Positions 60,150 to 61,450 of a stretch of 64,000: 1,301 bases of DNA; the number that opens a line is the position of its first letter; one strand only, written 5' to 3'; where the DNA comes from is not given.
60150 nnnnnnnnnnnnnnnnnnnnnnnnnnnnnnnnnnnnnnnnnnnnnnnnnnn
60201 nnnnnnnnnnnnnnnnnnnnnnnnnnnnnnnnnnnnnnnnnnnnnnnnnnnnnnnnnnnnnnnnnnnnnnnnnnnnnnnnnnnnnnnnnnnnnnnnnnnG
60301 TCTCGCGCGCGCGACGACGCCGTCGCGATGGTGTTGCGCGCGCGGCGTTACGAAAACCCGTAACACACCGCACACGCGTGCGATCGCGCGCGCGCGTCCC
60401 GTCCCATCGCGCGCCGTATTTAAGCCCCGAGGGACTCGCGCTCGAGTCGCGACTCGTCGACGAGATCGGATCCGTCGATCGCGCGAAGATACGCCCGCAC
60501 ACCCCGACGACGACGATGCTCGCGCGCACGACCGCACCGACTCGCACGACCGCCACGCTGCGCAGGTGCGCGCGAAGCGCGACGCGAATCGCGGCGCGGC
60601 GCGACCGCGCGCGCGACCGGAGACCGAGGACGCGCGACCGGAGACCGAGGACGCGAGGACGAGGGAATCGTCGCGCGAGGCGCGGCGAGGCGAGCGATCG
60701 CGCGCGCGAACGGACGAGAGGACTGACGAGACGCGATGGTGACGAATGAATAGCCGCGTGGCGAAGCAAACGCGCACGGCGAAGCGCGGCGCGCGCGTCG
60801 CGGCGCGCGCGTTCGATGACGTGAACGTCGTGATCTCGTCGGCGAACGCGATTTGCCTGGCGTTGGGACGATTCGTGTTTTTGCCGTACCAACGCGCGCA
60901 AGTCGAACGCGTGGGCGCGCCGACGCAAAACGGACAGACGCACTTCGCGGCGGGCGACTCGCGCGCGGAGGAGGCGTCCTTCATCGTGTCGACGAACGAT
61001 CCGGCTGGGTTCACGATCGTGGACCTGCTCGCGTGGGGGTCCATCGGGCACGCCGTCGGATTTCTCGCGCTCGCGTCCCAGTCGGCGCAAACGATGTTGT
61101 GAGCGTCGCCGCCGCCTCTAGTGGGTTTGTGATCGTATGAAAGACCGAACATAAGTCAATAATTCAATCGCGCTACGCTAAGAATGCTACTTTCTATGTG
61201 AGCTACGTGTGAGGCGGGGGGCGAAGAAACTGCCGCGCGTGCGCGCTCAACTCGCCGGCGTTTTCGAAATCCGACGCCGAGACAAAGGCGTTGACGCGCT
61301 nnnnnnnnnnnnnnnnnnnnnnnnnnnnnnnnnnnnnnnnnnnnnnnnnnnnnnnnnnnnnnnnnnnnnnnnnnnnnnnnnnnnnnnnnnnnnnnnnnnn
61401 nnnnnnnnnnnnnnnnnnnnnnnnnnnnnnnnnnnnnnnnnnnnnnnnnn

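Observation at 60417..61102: PsaG precursor requires an upstream transit-peptide exon; the track start codon lies in the intron acceptor region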

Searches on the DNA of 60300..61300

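Call 40: search_rna_families(source=window, start=60300, end=61300, threshold=evalue, max_evalue=0.1)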
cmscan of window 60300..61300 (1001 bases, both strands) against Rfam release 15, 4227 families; matches with E-value up to 0.1: 0.
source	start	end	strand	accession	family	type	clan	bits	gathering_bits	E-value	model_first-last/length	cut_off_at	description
